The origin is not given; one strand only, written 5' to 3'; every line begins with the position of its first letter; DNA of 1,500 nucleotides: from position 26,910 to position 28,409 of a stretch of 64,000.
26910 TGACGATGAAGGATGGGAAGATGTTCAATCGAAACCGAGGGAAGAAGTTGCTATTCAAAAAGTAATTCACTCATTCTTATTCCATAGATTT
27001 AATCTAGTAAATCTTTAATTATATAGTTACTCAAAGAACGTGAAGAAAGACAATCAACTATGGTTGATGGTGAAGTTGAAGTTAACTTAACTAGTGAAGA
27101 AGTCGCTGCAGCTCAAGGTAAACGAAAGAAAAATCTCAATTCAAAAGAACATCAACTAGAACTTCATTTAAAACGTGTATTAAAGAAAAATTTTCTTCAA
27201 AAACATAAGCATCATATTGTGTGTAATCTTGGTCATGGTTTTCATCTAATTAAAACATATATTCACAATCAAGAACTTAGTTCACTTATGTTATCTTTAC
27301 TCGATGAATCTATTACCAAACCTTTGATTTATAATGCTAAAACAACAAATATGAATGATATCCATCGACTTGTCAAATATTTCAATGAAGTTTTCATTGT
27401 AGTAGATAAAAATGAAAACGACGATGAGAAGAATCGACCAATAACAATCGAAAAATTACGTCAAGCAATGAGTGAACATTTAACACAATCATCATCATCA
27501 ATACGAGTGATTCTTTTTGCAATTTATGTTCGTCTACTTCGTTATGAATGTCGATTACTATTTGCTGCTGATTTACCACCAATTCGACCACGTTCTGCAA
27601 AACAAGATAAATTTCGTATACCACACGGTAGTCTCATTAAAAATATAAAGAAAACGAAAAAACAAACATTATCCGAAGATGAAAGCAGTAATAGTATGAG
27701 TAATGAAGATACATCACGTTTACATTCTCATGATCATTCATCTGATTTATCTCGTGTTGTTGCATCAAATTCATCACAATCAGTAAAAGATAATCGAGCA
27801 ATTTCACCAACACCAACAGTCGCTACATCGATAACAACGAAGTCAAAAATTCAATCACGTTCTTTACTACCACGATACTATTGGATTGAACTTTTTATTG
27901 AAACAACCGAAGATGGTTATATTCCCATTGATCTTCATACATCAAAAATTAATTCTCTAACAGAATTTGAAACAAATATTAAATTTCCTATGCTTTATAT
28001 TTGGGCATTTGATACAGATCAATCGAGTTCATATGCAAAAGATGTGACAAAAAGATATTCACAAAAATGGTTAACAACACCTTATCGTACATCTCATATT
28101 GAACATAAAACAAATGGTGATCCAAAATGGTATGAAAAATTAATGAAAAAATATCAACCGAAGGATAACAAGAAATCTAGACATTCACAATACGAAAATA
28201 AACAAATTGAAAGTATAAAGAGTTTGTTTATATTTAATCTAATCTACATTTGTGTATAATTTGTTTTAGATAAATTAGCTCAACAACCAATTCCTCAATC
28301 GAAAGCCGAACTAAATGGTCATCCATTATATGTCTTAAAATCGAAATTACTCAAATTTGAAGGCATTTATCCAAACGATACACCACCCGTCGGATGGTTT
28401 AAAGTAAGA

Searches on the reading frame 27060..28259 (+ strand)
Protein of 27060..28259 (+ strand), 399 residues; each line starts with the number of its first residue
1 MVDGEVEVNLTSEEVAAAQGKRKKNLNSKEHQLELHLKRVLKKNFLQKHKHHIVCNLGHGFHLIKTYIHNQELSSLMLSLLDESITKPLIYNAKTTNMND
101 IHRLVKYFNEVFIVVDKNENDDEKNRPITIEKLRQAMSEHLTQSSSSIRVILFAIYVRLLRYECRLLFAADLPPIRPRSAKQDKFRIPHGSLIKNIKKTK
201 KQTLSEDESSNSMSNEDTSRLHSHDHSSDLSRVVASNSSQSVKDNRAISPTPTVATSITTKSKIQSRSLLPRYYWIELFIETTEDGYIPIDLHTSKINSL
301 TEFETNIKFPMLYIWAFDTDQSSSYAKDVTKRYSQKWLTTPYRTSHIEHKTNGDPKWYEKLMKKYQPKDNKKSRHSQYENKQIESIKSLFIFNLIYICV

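Call 23: search_protein_families(library=pfam, proteins=[window:27060-28259:+], max_evalue=0.001)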
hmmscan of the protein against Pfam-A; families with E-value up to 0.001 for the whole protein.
window:27060-28259:+ (399 aa): 1 family
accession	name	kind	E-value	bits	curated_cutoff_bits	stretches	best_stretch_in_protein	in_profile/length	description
PF03835.21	Rad4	-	2.1e-14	53.9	27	1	255-382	19-146/148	Rad4 transglutaminase-like domain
